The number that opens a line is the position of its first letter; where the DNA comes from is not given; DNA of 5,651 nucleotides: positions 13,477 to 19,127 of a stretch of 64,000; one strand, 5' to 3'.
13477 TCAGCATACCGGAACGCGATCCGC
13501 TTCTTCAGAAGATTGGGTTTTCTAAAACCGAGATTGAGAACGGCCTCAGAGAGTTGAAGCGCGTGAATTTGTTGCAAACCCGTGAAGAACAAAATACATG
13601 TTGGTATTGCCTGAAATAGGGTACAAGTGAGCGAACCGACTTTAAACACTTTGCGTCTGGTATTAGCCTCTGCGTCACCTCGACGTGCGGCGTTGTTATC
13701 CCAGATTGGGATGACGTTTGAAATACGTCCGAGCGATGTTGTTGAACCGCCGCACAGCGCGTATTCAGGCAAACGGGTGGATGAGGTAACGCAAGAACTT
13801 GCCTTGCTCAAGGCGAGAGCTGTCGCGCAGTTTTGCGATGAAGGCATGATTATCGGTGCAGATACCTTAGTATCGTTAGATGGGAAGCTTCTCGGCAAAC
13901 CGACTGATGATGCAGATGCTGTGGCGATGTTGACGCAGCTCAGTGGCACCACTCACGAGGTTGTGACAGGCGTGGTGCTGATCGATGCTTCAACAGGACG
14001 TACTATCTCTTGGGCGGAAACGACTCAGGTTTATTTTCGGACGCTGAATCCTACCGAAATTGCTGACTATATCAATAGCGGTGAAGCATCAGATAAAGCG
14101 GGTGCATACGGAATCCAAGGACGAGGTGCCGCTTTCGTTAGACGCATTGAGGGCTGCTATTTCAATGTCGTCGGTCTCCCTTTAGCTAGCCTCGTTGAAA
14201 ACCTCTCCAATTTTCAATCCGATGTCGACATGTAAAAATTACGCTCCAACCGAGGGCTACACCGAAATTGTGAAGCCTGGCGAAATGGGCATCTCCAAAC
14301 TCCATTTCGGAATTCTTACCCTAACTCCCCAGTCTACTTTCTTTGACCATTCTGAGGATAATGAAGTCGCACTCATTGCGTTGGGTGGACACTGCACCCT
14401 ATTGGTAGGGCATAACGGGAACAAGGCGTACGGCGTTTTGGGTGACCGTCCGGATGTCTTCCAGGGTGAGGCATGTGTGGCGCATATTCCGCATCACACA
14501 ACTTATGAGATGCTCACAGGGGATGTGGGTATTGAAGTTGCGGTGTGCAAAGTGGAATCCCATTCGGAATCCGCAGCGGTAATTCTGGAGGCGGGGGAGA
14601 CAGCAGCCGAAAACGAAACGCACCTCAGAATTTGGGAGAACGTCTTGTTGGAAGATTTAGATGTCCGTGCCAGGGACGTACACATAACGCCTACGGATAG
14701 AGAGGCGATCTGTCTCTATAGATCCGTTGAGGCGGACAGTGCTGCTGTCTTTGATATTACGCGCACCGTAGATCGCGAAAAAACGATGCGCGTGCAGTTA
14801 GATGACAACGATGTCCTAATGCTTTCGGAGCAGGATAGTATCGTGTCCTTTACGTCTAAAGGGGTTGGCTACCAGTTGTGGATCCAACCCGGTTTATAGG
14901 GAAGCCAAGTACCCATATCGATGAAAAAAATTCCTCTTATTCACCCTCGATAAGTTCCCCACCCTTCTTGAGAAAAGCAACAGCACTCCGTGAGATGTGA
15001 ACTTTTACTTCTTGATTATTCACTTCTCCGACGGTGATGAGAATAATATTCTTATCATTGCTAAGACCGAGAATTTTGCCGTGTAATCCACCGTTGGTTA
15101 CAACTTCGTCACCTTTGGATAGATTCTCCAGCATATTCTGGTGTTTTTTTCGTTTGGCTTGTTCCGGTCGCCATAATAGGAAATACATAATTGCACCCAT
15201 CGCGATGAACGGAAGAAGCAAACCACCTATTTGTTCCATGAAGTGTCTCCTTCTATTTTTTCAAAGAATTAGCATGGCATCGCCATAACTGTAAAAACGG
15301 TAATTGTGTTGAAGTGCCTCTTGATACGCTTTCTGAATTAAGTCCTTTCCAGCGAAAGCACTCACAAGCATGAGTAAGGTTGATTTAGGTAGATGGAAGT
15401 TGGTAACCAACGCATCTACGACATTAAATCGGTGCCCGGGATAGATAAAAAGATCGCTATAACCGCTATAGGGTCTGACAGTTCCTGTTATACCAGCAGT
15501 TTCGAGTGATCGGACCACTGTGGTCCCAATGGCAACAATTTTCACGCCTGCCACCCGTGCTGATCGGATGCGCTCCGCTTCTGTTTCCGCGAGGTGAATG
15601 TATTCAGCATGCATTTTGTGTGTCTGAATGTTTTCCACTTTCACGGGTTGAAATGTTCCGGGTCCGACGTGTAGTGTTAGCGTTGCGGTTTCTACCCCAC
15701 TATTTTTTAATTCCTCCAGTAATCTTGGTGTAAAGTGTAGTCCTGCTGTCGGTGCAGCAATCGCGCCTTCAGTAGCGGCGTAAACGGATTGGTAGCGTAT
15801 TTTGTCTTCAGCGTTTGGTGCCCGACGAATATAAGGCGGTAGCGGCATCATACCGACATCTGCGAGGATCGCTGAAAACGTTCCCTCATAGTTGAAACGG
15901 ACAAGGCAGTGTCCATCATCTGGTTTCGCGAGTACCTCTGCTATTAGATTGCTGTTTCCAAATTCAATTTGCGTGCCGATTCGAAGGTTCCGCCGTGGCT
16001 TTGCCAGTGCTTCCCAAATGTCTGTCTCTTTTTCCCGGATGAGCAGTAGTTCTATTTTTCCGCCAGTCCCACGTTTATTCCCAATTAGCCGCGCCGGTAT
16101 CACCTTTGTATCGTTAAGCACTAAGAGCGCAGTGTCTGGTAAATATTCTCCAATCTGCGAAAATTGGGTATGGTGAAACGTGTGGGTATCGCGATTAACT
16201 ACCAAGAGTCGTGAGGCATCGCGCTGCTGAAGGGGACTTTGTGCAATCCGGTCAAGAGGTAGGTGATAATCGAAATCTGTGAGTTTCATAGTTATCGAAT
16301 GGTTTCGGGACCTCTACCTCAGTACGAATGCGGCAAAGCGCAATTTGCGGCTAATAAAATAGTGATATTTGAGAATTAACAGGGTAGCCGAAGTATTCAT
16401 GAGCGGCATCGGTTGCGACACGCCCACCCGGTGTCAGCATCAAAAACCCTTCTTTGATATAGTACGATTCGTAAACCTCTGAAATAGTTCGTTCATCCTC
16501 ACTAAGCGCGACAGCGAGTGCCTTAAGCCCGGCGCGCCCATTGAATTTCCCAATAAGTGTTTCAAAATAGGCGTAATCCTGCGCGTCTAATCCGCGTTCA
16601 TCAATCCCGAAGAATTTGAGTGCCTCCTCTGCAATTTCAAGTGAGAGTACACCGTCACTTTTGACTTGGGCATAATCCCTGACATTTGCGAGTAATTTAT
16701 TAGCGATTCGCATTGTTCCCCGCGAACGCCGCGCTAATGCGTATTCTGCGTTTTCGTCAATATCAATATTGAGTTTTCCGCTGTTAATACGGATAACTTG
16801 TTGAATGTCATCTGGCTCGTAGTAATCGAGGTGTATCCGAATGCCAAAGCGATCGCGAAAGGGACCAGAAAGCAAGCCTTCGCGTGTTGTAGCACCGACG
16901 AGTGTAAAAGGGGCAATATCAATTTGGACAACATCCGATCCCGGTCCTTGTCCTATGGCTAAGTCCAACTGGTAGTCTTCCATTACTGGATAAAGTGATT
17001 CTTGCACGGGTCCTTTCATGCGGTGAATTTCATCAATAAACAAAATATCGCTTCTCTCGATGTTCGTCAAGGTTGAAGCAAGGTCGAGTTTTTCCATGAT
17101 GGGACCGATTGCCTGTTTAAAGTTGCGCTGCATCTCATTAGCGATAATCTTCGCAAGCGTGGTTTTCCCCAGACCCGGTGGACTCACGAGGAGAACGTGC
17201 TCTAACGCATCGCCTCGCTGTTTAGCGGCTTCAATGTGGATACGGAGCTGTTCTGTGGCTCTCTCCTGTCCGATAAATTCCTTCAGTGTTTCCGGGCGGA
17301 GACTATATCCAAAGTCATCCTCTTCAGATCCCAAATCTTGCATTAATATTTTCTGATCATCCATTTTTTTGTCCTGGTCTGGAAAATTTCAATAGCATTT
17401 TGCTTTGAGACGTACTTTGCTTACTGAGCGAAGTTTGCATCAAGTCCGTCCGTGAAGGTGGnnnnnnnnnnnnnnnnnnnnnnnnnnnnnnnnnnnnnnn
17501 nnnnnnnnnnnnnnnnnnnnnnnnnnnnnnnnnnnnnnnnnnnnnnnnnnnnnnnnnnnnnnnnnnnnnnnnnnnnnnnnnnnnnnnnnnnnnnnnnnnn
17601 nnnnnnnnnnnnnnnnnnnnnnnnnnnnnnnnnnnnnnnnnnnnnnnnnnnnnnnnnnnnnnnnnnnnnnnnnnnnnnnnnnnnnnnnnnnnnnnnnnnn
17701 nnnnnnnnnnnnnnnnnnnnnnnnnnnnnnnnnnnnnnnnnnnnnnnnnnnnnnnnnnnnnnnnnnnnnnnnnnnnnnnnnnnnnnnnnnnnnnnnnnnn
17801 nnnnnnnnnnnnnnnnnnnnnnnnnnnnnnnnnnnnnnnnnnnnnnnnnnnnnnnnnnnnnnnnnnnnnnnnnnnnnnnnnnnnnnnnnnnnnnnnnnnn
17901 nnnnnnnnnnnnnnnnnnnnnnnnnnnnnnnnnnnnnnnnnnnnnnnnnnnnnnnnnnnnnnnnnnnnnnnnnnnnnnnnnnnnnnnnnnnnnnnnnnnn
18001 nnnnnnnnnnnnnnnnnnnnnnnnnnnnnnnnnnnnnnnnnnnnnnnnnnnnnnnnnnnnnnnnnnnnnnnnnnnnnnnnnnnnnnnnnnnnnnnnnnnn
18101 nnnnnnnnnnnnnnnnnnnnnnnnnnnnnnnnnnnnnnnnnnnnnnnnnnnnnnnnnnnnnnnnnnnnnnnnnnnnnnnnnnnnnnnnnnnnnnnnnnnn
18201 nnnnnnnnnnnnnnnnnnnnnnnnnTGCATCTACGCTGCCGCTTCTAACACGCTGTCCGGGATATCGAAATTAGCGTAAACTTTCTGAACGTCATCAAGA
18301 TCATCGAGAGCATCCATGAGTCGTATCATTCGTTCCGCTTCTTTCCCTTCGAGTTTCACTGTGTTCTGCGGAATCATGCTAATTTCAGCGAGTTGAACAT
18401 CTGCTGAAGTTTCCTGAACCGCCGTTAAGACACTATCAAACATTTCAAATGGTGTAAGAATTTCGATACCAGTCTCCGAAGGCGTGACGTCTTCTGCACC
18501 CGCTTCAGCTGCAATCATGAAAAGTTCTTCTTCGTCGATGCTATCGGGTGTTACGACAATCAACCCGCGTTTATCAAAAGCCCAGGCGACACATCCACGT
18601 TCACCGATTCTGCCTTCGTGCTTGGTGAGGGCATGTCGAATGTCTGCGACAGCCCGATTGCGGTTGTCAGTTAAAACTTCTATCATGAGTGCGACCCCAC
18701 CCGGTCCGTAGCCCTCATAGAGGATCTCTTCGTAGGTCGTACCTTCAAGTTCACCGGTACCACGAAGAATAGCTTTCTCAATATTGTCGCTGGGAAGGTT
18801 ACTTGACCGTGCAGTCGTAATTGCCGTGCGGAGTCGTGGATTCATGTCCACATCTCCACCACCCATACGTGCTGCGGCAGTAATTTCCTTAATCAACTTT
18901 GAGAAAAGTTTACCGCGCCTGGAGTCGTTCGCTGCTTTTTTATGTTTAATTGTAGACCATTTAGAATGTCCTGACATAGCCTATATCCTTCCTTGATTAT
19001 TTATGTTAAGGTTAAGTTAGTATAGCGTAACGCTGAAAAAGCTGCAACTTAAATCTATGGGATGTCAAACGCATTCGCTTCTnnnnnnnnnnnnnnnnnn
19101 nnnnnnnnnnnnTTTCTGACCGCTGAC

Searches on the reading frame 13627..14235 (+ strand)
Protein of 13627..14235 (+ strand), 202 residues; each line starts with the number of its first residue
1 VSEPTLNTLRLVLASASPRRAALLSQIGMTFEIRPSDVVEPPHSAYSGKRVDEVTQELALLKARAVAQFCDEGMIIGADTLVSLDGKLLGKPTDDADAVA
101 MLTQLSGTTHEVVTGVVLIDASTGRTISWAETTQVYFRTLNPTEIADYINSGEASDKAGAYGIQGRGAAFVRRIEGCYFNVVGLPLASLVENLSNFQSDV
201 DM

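Call 39: search_protein_families(library=pfam, proteins=[window:13627-14235:+])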
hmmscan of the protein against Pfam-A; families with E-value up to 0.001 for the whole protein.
window:13627-14235:+ (202 aa): 1 family
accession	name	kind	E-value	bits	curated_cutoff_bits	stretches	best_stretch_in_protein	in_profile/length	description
PF02545.19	Maf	-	1.4e-61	207.9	27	1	10-195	1-186/187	Maf-like protein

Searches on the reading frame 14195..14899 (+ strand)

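Call 39: search_protein_families(library=pfam, proteins=[window:14195-14899:+])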
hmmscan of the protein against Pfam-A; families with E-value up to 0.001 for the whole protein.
window:14195-14899:+ (234 aa): 1 family
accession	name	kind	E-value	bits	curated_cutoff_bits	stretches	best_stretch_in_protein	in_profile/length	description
PF04962.18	KduI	-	3.1e-12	46.8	23.9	1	26-139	18-127/262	KduI/IolB family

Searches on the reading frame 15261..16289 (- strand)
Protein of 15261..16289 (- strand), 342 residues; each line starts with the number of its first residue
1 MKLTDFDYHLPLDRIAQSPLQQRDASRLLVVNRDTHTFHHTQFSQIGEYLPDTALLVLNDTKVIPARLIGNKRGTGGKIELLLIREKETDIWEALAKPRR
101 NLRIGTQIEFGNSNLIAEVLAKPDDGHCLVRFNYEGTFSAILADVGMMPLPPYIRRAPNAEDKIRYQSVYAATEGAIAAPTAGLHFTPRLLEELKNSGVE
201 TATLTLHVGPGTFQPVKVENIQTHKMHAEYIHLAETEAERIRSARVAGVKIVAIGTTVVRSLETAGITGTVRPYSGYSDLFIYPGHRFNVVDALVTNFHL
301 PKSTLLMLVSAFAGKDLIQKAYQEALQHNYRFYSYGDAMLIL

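Call 39: search_protein_families(library=pfam, proteins=[window:15261-16289:-])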
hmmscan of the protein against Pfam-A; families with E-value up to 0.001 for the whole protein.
window:15261-16289:- (342 aa): 1 family
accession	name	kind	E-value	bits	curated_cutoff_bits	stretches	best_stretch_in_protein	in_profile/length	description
PF02547.20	Queuosine_synth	-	1.1e-132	442.5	25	1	4-341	2-322/322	Queuosine biosynthesis protein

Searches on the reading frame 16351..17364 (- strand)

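Call 39: search_protein_families(library=pfam, proteins=[window:16351-17364:-])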
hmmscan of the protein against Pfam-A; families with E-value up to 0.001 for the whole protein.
window:16351-17364:- (337 aa): 14 families
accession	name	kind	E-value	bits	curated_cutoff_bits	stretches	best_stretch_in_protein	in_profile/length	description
PF05496.18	RuvB_N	-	7.1e-66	221.3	27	1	22-179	1-159/159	Holliday junction DNA helicase RuvB P-loop domain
PF17864.7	AAA_lid_4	-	9.5e-22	77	27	1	182-255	1-74/74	RuvB AAA lid domain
PF00004.35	AAA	-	1.2e-17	65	21.2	1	57-180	1-130/131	ATPase family associated with various cellular activities (AAA)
PF05491.19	RuvB_C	-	8.4e-16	58.1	24.7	1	256-325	1-71/72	RuvB C-terminal winged helix domain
PF07728.20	AAA_5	-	1.2e-07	32.2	22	0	99-173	61-139/139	AAA domain (dynein-related subfamily)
PF07726.17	AAA_3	-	1.7e-05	25.1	27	0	56-84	1-29/131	ATPase family associated with various cellular activities (AAA)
PF00158.32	Sigma54_activat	-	3.3e-05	24.1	20.2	0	106-134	95-123/168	Sigma-54 interaction domain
PF01078.27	Mg_chelatase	-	3.3e-05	23.8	20.3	0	27-75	2-43/207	Magnesium chelatase, subunit ChlI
PF20720.3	nSTAND3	-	7.5e-05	22.9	27.2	1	46-112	9-73/155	Novel STAND NTPase 3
PF13191.12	AAA_16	-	0.00012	23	32.6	1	29-81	1-51/167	AAA ATPase domain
PF07724.20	AAA_2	-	0.00012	22.6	27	0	105-134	76-105/166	AAA domain (Cdc48 subfamily)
PF14532.12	Sigma54_activ_2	-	0.00015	22.4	25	1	31-128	1-93/138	Sigma-54 interaction domain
PF00493.29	MCM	-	0.0005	19.7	23.3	0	47-82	52-85/224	MCM P-loop domain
PF04851.21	ResIII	-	0.00074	19.9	22.5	0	33-83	8-52/164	Type III restriction enzyme, res subunit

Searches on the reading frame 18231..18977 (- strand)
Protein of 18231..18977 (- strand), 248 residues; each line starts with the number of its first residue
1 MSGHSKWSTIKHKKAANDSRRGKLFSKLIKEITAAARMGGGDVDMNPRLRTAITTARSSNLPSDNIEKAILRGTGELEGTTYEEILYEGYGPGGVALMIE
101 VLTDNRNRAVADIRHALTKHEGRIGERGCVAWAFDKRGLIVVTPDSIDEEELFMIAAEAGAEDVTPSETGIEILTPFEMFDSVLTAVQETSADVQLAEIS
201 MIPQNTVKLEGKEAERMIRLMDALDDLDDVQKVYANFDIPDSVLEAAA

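Call 10: search_protein_families(library=pfam, proteins=[window:18231-18977:-])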
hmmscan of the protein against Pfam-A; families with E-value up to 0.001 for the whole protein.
window:18231-18977:- (248 aa): 2 families
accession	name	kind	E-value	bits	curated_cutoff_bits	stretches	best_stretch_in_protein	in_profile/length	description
PF01709.26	Transcrip_reg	-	1.2e-58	197.9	27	1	82-237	1-160/160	TACO1/YebC second and third domain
PF20772.2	TACO1_YebC_N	-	7.1e-33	113.4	36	1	5-76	1-73/73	TACO1/YebC protein N-terminal domain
